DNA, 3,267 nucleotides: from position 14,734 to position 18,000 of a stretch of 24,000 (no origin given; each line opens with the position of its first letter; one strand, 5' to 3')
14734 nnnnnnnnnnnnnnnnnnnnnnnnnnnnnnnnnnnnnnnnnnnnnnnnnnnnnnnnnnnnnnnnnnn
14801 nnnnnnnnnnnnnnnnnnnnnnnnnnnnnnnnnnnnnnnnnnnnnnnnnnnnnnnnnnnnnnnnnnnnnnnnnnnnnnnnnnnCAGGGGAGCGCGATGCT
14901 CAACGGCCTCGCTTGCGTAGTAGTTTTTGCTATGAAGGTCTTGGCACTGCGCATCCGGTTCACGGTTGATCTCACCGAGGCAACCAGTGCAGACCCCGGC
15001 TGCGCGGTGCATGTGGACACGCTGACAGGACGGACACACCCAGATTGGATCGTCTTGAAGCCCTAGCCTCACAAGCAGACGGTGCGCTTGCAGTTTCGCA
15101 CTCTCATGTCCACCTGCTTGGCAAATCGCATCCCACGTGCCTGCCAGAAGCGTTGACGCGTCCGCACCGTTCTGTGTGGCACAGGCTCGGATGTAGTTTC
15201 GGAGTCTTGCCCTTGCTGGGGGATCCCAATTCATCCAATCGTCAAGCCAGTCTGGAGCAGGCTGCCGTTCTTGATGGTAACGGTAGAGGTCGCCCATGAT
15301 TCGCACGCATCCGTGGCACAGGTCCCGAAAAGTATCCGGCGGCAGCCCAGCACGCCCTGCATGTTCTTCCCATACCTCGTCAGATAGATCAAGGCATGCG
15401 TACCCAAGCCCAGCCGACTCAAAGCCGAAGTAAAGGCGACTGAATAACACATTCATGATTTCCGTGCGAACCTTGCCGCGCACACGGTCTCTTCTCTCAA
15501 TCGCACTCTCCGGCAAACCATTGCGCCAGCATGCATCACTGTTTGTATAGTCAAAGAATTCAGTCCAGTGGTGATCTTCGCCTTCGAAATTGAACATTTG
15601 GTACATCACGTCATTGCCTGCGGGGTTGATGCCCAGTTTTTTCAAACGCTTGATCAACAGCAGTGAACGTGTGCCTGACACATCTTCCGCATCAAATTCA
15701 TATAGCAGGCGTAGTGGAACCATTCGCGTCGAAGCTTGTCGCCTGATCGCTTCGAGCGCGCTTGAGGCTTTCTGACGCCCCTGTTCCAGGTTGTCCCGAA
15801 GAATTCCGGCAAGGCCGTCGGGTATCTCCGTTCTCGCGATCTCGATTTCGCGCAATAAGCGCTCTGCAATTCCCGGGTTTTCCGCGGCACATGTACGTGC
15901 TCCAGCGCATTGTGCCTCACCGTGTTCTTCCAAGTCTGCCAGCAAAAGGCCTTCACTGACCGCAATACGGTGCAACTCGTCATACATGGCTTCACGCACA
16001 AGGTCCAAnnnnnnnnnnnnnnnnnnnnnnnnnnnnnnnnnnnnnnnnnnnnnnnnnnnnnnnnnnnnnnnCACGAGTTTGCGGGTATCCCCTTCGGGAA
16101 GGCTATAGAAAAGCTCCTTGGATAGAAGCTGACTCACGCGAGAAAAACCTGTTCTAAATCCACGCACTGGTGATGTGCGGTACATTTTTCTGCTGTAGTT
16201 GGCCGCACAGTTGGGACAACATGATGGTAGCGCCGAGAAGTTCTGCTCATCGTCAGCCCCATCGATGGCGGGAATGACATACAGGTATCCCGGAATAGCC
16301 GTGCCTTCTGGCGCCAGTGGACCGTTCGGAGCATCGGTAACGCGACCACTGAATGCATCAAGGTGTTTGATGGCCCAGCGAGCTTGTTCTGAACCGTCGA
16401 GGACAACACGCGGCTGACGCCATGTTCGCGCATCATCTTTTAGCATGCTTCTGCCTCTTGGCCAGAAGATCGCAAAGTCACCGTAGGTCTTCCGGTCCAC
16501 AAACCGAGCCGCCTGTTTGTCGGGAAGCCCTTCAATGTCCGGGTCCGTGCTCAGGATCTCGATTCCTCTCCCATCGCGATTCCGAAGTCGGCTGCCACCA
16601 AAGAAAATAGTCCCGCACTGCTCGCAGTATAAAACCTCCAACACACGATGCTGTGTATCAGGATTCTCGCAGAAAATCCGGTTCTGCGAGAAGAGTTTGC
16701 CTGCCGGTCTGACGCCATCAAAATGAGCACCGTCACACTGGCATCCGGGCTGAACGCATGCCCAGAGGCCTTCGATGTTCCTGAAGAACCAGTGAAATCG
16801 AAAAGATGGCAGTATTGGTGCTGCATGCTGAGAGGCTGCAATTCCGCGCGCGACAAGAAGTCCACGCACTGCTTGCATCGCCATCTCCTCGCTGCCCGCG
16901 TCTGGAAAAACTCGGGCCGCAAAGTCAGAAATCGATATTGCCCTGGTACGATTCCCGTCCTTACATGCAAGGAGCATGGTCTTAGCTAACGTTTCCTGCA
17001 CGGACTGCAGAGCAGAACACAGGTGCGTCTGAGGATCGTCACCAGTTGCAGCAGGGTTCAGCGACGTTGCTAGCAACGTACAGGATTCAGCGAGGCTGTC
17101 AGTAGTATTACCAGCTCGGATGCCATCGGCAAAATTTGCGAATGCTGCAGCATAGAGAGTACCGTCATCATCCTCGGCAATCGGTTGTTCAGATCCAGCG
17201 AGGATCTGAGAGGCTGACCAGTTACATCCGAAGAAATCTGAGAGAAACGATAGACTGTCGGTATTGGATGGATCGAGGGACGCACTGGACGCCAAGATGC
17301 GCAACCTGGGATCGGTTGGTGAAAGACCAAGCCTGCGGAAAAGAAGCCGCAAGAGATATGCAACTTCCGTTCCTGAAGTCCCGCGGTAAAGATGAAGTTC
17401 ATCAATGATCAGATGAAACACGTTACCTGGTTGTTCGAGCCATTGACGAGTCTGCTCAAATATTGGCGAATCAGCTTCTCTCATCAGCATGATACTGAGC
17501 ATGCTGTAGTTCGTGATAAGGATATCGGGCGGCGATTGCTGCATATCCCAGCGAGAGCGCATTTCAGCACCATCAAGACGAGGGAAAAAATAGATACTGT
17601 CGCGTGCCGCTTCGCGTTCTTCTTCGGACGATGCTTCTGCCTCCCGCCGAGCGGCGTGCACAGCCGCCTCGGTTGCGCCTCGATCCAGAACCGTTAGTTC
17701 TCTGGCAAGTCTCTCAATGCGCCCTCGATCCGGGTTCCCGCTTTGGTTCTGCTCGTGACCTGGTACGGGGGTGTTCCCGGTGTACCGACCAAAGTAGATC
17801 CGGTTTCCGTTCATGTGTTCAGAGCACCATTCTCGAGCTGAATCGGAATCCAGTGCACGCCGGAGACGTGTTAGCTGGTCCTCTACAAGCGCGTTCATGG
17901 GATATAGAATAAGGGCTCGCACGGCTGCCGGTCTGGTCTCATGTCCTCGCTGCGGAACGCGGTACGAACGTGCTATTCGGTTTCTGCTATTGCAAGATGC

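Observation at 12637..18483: Helicase core interrupted by very large insertions and studded with four or five Cys clusters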

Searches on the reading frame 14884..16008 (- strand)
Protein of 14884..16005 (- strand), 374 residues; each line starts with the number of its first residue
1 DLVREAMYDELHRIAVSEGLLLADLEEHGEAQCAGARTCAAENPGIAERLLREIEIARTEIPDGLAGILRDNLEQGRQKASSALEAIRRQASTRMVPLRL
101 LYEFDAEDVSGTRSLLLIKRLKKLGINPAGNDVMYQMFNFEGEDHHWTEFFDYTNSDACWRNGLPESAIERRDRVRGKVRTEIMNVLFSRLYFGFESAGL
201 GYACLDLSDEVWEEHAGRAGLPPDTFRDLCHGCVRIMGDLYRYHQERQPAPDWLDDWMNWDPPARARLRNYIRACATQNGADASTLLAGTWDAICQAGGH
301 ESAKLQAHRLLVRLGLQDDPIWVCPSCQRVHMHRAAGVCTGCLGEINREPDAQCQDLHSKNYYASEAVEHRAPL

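Call 29: search_protein_families(library=padloc, proteins=[window:14884-16005:-], max_evalue=0.001)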
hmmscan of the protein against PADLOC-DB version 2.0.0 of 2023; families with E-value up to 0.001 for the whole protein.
window:14884-16005:- (374 aa): 3 families
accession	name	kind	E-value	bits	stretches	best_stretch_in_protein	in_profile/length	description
PDLC00051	DruE4|DruE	-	2.4e-48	162.6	1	91-372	837-1084/1829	SNF2 family N-terminal domain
PDLC00014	DruE2|DruE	-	3.5e-48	162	1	1-371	828-1158/1928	SNF2 family N-terminal domain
PDLC00015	DruE2|DruE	-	1.7e-47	159.9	1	1-371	788-1128/1887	SNF2 family N-terminal domain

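Call 49: predict_structure(alignment_id=A2)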
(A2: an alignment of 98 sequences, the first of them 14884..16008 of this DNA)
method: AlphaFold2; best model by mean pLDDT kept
length: 375 residues; sequences in the alignment: 98
mean_pLDDT: 92.1   pTM: 0.90
mean pLDDT of the five models: 92.1, 91.7, 90.7, 90.6, 90.5
residues with pLDDT >= 90: 277; 70-90: 84; 50-70: 14; < 50: 0
segments of 3 or more residues with pLDDT < 50: none
pLDDT, mean of each block of 10 residues (from residue 1): 87 96 98 96 92 97 95 96 96 96 77 79 89 87 93 86 90 89 93 84 97 98 98 97 86 84 88 98 97 97 95 97 97 97 97 95 85 68
secondary structure, 60 per line:
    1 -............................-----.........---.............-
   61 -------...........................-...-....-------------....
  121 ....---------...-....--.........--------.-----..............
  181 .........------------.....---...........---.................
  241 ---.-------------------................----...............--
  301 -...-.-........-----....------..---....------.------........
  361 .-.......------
elements in order: H2-29 H35-43 H47-59 H68-94 E96-98 H100-103 H117-124 E138-141 E144-147 H148-151 H167-189 E202-206 H210-220 H224-240 H264-279 H284-298 E311-315 E321-324 H355-361 H363-369

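Call 52: fold_search(model_id=the predicted structure, library=pdb)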
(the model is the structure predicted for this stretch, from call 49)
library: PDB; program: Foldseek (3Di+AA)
matches with E <= 10: 37; with E <= 0.001: 0
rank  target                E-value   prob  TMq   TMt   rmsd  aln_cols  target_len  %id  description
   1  1m62_MODEL_1_A        2.9e+00  0.20  0.11  0.38  10.3        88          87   16  Solution structure of the BAG domain from BAG4/SODD (released 2002-07-24)
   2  8h6e_4D               3.4e+00  0.02  0.09  0.10  18.4       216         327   11  Cryo-EM structure of human exon-defined spliceosome in the late pre-B state. (released 2024-05-01)
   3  3mq1_A                3.6e+00  0.30  0.13  0.38   8.9        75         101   13  Crystal Structure of Dust Mite Allergen Der p 5 (released 2010-06-02)
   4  7vea_aM               3.6e+00  0.01  0.10  0.06  19.6       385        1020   11  Pentacylindrical allophycocyanin core from Thermosynechococcus vulcanus (released 2022-06-22)
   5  9had_A                4.3e+00  0.15  0.12  0.30   9.9        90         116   16  Der f 21 dust mite allergen with computationally designed DerF21_b10 binder (released 2024-12-18)
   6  9n6x_SA               4.8e+00  0.04  0.08  0.08  17.9       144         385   17  SSU processome maturation and disassembly, State B (released 2025-11-05)
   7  5vkq_A                4.8e+00  0.02  0.11  0.05  20.7       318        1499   10  Structure of a mechanotransduction ion channel Drosophila NOMPC in nanodisc (released 2017-06-28)
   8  9n74_SA               5.0e+00  0.03  0.09  0.08  17.9       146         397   16  SSU processome maturation and disassembly, State H (released 2025-10-29)
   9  8h6j_4D               5.0e+00  0.02  0.09  0.12  18.2       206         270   11  Cryo-EM structure of human exon-defined spliceosome in the mature pre-B state. (released 2024-05-01)
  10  5aqq_F                5.5e+00  0.09  0.11  0.31  14.1        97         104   13  Fragment-based screening of HSP70 sheds light on the functional role of ATP-binding site residues (released 2016-10-05)
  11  8r0a_L                5.5e+00  0.03  0.08  0.10  17.1       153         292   10  Cryo-EM structure of the cross-exon pre-B+5'ss complex (released 2024-05-22)
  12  5yny_D                6.1e+00  0.14  0.11  0.31   9.4        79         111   16  Structure of house dust mite allergen Der F 21 in PEG2KMME (released 2019-03-13)
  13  1xb7_A                6.4e+00  0.07  0.10  0.15  14.0       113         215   18  X-ray structure of ERRalpha LBD in complex with a PGC-1alpha peptide at 2.5A resolution (released 2004-09-14)
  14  5l90_A                6.4e+00  0.03  0.12  0.12  16.9       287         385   11  The crystal structure of substrate-free CYP109E1 from Bacillus megaterium at 2.55 Angstrom resolution (released 2016-10-05)
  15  3kso                  6.4e+00  0.01  0.11  0.05  31.8       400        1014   12  Structure and Mechanism of the Heavy Metal Transporter CusA (released 2010-09-22)
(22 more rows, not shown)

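Call 56: fold_search(model_id=the predicted structure, library=viral)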
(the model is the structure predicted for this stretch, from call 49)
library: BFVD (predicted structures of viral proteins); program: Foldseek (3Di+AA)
matches with E <= 10: 89; with E <= 0.001: 0
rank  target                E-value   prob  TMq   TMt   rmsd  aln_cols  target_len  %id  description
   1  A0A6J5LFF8            4.9e-01  0.06  0.13  0.07  23.8       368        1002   13  Uncharacterized protein [uncultured Caudovirales phage]
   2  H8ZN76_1              7.6e-01  0.04  0.10  0.05  22.9       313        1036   10  Uncharacterized protein [Synechococcus phage metaG-MbCM1]
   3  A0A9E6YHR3            2.0e+00  0.02  0.11  0.06  25.7       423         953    8  (no name in the UniProt tables at hand)
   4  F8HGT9                2.1e+00  0.02  0.10  0.06  23.5       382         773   10  (no name in the UniProt tables at hand)
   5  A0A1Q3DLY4            2.2e+00  0.01  0.09  0.06  23.9       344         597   14  Uncharacterized protein [Chionoecetes opilio bacilliform virus]
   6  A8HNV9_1              2.3e+00  0.05  0.13  0.05  19.8       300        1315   11  (no name in the UniProt tables at hand)
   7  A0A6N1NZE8            2.7e+00  0.04  0.12  0.11  23.8       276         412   12  Uncharacterized protein [Tupanvirus deep ocean]
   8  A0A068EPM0            3.0e+00  0.14  0.14  0.15  12.9       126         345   12  Tegument protein UL51 [Falconid herpesvirus 1]
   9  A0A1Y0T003            3.0e+00  0.02  0.10  0.09  21.6       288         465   11  Virion structural protein [Pseudomonas phage Noxifer]
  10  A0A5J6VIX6            3.5e+00  0.02  0.14  0.14  22.7       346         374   13  VLTF3-like protein [Megaviridae environmental sample]
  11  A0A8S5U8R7            3.6e+00  0.01  0.11  0.05  19.6       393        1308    8  Minor tail protein [Siphoviridae sp. ctnMR5]
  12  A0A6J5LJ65            4.0e+00  0.30  0.11  0.49   9.3        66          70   17  Uncharacterized protein [uncultured Caudovirales phage]
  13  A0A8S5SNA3            4.0e+00  0.11  0.12  0.31   7.7        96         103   17  Phage protein [Podoviridae sp. ctIKM86]
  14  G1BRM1                4.0e+00  0.08  0.10  0.28  13.3        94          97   20  Uncharacterized protein [Mycobacterium phage Send513]
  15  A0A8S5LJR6            4.0e+00  0.06  0.11  0.28  14.4       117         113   14  Adenylate kinase [Siphoviridae sp. ct3o911]
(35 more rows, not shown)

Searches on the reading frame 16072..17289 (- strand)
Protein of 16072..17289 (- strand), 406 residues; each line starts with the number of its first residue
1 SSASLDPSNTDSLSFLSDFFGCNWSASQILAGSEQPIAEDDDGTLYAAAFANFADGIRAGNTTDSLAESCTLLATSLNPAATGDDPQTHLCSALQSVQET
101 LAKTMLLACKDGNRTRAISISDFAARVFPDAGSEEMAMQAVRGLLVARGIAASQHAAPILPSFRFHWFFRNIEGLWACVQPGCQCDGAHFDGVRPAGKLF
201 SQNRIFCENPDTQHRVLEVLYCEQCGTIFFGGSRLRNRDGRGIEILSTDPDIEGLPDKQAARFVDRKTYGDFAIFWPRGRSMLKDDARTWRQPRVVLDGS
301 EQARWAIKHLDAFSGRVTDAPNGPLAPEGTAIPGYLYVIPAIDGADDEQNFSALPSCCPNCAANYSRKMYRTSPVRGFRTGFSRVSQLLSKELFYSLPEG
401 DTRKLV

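Call 28: search_protein_families(library=pfam, proteins=[window:16072-17289:-], max_evalue=1)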
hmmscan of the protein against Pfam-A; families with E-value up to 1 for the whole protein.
window:16072-17289:- (406 aa): 1 family
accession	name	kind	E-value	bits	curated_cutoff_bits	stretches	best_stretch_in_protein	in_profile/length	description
PF20946.2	Ctf4_C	-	0.24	12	26.4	1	87-121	32-66/104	DNA polymerase alpha-binding protein Ctf4, C-terminal domain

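Call 47: predict_structure(alignment_id=A1)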
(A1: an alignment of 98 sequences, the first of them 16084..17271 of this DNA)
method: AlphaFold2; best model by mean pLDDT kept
length: 396 residues; sequences in the alignment: 98
mean_pLDDT: 84.2   pTM: 0.66
mean pLDDT of the five models: 84.2, 83.3, 81.7, 81.5, 80.8
residues with pLDDT >= 90: 199; 70-90: 134; 50-70: 35; < 50: 28
segments of 3 or more residues with pLDDT < 50: 159-164, 246-250, 385-396
pLDDT, mean of each block of 10 residues (from residue 1): 76 77 73 82 94 77 96 96 97 93 85 86 94 91 86 73 59 91 76 88 94 86 93 92 59 66 96 89 91 94 97 96 95 95 95 91 83 57 49 41
secondary structure, 60 per line:
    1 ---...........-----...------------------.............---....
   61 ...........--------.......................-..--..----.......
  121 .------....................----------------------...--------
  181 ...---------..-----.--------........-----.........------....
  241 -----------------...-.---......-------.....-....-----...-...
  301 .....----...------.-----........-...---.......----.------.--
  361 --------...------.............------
elements in order: H4-14 H41-53 H57-71 H80-102 H114-121 H128-147 E170-172 E209-216 E222-230 E237-240 E266-271 H279-283 E285-288 E294-296 E298-305 E310-312 E325-332 H340-344 E369-371 H378-390

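Call 51: fold_search(model_id=the predicted structure, library=pdb)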
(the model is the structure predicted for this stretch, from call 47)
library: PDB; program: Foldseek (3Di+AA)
matches with E <= 10: 302; with E <= 0.001: 0
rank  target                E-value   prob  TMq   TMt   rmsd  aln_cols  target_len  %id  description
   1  1skq_A                1.7e-01  0.03  0.09  0.09  22.3       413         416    9  The crystal structure of Sulfolobus solfataricus elongation factor 1-alpha in complex with magnesium and GDP (released 2004-07-20)
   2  4ksa_A                6.4e-01  0.11  0.11  0.10  12.7       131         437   13  Crystal Structure of Malonyl-CoA decarboxylase from Rhodopseudomonas palustris, Northeast Structural Genomics Consorti (released 2013-06-19)
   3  1foe_E                6.4e-01  0.02  0.11  0.11  20.0       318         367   10  CRYSTAL STRUCTURE OF RAC1 IN COMPLEX WITH THE GUANINE NUCLEOTIDE EXCHANGE REGION OF TIAM1 (released 2001-01-17)
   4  1foe_A                7.6e-01  0.03  0.12  0.13  19.7       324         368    8  CRYSTAL STRUCTURE OF RAC1 IN COMPLEX WITH THE GUANINE NUCLEOTIDE EXCHANGE REGION OF TIAM1 (released 2001-01-17)
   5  7blq_A                1.2e+00  0.06  0.09  0.11  14.6       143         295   16  Vps26 dimer region of the fungal membrane-assembled retromer:Grd19 complex. (released 2021-03-03)
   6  9bma                  1.2e+00  0.04  0.10  0.02  15.2       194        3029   11  Motor domain from full-length human dynein-1 bound to microtubules in apo condition (released 2025-04-23)
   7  6ldg_A                1.3e+00  0.13  0.09  0.31  13.2       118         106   10  Crystal structure of the Zn-directed tetramer of the engineered cyt cb 562 variant, C96I AB5 (released 2021-03-03)
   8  2iol_A                1.3e+00  0.08  0.11  0.24  11.1       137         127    6  Crystal structure of the C-terminal MA3 domain of Pdcd4 (mouse); form 1 (released 2006-11-14)
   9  3bp9_G                1.3e+00  0.05  0.09  0.19  14.1       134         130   16  Structure of B-tropic MLV capsid N-terminal domain (released 2008-02-12)
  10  3vw0_D                1.3e+00  0.10  0.14  0.23   8.1       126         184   15  Crystal Structure of The Dequalinum-bound Form of RamR (Transcriptional Regulator of TetR Family) From Salmonella Typh (released 2013-07-03)
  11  4ksa_D                1.3e+00  0.08  0.11  0.10  12.3       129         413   12  Crystal Structure of Malonyl-CoA decarboxylase from Rhodopseudomonas palustris, Northeast Structural Genomics Consorti (released 2013-06-19)
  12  9dn9_A                1.4e+00  0.10  0.16  0.25   7.8       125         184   14  RamR variant S2.4 complexed with 1S-1-phenyl-1,2,3,4-tetrahydroisoquinoline (released 2026-04-08)
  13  4ncq_B                1.5e+00  0.11  0.10  0.30  12.0       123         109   11  Crystal structure of NiSOD H1A mutant (released 2014-12-24)
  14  5h2x_A                1.6e+00  0.08  0.10  0.10  12.3       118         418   16  Crystal structure of the karyopherin Kap60p bound to the SUMO protease Ulp1p (150-172) (released 2016-12-14)
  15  2ggf_MODEL_1_A        1.6e+00  0.06  0.11  0.23  12.7       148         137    7  Solution structure of the MA3 domain of human Programmed cell death 4 (released 2007-04-24)
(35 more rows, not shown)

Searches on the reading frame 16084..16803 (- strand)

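Call 29: search_protein_families(library=padloc, proteins=[window:16084-16803:-], max_evalue=0.001)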
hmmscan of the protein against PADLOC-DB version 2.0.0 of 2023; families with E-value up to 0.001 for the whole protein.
window:16084-16803:- (240 aa): 7 families
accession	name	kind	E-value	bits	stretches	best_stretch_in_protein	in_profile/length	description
PDLC00014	DruE2|DruE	-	7.3e-62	207.4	1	1-237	572-797/1928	SNF2 family N-terminal domain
PDLC00015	DruE2|DruE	-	1.5e-59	199.9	1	1-237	519-757/1887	SNF2 family N-terminal domain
PDLC00051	DruE4|DruE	-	4.2e-59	198.3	1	1-237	495-733/1829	SNF2 family N-terminal domain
PDLC00013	DruE1|DruE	-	4.4e-12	42.7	1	2-69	524-586/1776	SNF2 family N-terminal domain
PDLC00037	DruE3|DruE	-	8.5e-11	38.3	1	1-72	427-496/2055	SNF2 family N-terminal domain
PDLC00036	DruE3|DruE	-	1.7e-08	30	1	2-72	402-467/2023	SNF2 family N-terminal domain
PDLC00035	DruE3|DruE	-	8.7e-08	28.3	1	2-72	432-501/1460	SNF2 family N-terminal domain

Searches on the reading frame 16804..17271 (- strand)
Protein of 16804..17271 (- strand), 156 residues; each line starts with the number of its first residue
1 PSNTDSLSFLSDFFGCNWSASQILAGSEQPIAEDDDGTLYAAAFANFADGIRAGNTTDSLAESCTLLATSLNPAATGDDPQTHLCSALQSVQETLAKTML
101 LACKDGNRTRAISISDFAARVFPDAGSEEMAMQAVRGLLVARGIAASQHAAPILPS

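Call 29: search_protein_families(library=padloc, proteins=[window:16804-17271:-], max_evalue=0.001)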
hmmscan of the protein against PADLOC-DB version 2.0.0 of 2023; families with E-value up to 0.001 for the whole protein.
window:16804-17271:- (156 aa): 3 families
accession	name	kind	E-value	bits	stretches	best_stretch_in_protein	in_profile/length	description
PDLC00014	DruE2|DruE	-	9.1e-13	44.6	1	3-149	411-559/1928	SNF2 family N-terminal domain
PDLC00051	DruE4|DruE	-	1.9e-08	30.3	1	5-146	374-488/1829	SNF2 family N-terminal domain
PDLC00015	DruE2|DruE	-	6.8e-08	28.6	1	3-147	388-509/1887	SNF2 family N-terminal domain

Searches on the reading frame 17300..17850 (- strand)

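Call 66: search_protein_families(library=pfam, proteins=[window:17300-17850:-], max_evalue=5)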
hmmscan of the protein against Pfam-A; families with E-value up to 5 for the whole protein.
window:17300-17850:- (183 aa): 1 family
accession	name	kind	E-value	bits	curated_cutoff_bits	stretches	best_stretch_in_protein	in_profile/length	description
PF00270.35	DEAD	-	0.0063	16.7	26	1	93-179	81-159/167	DEAD/DEAH box helicase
